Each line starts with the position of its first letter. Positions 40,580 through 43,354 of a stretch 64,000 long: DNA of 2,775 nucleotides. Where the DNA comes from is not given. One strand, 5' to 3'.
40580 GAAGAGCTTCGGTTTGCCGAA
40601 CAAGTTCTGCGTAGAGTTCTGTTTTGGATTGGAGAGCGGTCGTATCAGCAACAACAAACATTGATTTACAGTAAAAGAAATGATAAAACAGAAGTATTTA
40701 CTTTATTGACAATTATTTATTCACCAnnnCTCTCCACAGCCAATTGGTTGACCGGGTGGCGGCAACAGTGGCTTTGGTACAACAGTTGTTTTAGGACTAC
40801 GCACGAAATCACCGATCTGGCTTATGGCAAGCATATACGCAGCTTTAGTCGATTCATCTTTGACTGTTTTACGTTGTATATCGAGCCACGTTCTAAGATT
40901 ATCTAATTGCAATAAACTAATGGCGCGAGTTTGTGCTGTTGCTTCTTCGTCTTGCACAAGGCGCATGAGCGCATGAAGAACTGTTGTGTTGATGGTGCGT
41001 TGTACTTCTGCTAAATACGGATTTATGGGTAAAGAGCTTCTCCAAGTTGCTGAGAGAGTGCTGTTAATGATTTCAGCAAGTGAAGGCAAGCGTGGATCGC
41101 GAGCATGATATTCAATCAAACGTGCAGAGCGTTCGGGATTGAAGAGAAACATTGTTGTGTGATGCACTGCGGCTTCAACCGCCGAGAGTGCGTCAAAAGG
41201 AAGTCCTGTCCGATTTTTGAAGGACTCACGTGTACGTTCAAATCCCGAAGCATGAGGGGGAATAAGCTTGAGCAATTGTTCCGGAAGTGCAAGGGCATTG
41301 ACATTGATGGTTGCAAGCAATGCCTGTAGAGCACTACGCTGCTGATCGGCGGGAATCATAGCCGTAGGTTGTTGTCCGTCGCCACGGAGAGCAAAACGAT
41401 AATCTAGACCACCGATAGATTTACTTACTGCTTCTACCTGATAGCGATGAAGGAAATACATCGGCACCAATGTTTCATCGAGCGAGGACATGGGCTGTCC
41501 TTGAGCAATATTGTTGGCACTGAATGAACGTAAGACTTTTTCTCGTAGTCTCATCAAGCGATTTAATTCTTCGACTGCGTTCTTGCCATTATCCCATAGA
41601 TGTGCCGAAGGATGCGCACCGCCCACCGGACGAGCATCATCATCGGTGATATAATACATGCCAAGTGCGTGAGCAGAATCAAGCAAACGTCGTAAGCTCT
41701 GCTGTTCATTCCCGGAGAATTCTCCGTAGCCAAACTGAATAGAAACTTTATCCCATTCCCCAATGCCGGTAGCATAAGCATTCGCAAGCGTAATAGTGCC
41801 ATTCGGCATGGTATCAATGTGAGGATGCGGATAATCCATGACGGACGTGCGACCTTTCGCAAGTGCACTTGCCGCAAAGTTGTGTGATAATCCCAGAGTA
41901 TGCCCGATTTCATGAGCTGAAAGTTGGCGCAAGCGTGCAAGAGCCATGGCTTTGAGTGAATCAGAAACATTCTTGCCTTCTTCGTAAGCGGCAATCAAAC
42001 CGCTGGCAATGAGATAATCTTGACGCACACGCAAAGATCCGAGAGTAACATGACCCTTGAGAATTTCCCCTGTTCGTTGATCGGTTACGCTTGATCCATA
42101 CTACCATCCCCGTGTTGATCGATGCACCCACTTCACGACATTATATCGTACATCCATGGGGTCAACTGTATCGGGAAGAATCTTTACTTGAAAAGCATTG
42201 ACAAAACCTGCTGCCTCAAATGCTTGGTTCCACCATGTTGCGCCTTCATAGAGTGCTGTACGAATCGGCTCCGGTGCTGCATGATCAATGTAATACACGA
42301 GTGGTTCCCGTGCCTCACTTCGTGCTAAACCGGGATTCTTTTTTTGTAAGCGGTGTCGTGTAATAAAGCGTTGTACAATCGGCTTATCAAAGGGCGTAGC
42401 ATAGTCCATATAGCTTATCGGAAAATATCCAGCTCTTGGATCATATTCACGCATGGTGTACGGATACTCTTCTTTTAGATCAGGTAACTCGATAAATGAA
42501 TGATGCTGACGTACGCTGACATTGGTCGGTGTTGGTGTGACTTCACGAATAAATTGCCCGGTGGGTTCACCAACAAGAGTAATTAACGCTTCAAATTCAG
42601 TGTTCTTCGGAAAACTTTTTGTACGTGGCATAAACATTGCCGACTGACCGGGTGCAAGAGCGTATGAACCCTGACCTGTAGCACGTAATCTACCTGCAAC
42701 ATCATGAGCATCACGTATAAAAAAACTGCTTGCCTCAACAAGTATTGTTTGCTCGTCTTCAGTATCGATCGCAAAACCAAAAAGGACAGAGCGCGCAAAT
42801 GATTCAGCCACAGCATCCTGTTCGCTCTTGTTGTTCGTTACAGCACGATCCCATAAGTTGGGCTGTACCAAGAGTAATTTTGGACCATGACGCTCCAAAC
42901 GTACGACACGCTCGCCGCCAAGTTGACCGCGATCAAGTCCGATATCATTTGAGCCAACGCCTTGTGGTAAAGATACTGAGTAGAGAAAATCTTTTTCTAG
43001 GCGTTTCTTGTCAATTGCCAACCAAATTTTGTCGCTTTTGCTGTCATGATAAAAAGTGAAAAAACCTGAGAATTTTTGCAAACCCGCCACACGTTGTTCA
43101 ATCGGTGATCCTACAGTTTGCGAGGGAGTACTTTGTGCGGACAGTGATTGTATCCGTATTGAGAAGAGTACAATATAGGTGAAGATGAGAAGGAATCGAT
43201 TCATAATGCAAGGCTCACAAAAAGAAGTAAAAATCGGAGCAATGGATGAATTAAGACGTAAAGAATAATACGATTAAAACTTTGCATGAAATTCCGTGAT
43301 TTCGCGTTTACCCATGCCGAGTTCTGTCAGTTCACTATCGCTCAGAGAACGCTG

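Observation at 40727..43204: Conserved zinc metalloprotease gene split by a single in-frame TAG (not a frameshift)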

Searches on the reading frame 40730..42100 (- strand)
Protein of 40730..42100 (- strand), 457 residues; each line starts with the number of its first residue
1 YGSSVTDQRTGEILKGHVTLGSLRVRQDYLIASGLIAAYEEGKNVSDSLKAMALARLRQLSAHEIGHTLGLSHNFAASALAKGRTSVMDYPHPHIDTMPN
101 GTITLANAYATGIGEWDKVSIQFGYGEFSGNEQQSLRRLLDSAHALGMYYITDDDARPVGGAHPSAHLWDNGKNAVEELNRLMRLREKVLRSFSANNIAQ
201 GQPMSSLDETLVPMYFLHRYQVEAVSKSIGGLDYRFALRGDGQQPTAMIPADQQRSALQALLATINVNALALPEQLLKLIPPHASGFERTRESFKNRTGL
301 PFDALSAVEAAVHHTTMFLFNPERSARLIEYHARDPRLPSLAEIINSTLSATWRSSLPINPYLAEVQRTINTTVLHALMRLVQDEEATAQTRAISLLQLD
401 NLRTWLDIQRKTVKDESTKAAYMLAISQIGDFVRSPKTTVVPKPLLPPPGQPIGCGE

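Call 4: search_protein_families(library=pfam, proteins=[window:40730-42100:-])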
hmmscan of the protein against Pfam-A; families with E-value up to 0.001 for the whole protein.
window:40730-42100:- (457 aa): 3 families
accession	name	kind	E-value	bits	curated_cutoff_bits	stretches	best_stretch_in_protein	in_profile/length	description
PF16313.11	DUF4953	-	1.9e-67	228.2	24.2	1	50-355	6-312/316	Met-zincin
PF13688.12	Reprolysin_5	-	0.00023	21.9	27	1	56-111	140-189/196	Metallo-peptidase family M12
PF00413.30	Peptidase_M10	-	0.00058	20.2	24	0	55-80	106-131/159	Matrixin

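Call 44: search_protein_families(library=ncbifam, proteins=[window:40730-42100:-])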
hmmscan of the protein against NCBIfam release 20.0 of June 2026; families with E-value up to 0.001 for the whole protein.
window:40730-42100:- (457 aa): 0 families

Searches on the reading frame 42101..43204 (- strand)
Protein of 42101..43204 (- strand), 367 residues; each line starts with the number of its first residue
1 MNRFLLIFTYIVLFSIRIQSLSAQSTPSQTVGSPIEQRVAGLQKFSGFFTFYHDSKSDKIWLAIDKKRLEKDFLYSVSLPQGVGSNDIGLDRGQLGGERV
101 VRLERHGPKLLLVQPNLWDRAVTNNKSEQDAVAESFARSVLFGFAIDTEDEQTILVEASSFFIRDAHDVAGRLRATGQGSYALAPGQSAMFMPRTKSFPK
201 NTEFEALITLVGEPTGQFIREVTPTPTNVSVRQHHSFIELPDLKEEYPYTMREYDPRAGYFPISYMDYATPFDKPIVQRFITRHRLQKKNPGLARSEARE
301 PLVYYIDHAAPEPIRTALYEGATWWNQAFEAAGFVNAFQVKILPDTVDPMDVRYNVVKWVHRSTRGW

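Call 4: search_protein_families(library=pfam, proteins=[window:42104-43204:-])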
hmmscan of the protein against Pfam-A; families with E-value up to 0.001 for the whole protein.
window:42104-43204:- (367 aa): 2 families
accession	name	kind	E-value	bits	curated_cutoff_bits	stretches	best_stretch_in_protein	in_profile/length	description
PF17148.9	DUF5117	-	1.1e-36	126.9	27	1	93-289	1-189/189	Domain of unknown function (DUF5117)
PF17162.9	DUF5118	-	1.2e-06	28.7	27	1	43-81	13-49/50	Domain of unknown function (DUF5118)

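Call 8: find_encoding_contigs(protein=window:42101-43204:-, flank=10000, max_places=10)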
Protein window:42101-43204:- (367 aa): no gene with exactly this product is on record in the collection.

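Call 44: search_protein_families(library=ncbifam, proteins=[window:42104-43204:-])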
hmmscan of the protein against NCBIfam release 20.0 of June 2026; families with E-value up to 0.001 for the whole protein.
window:42104-43204:- (367 aa): 0 families
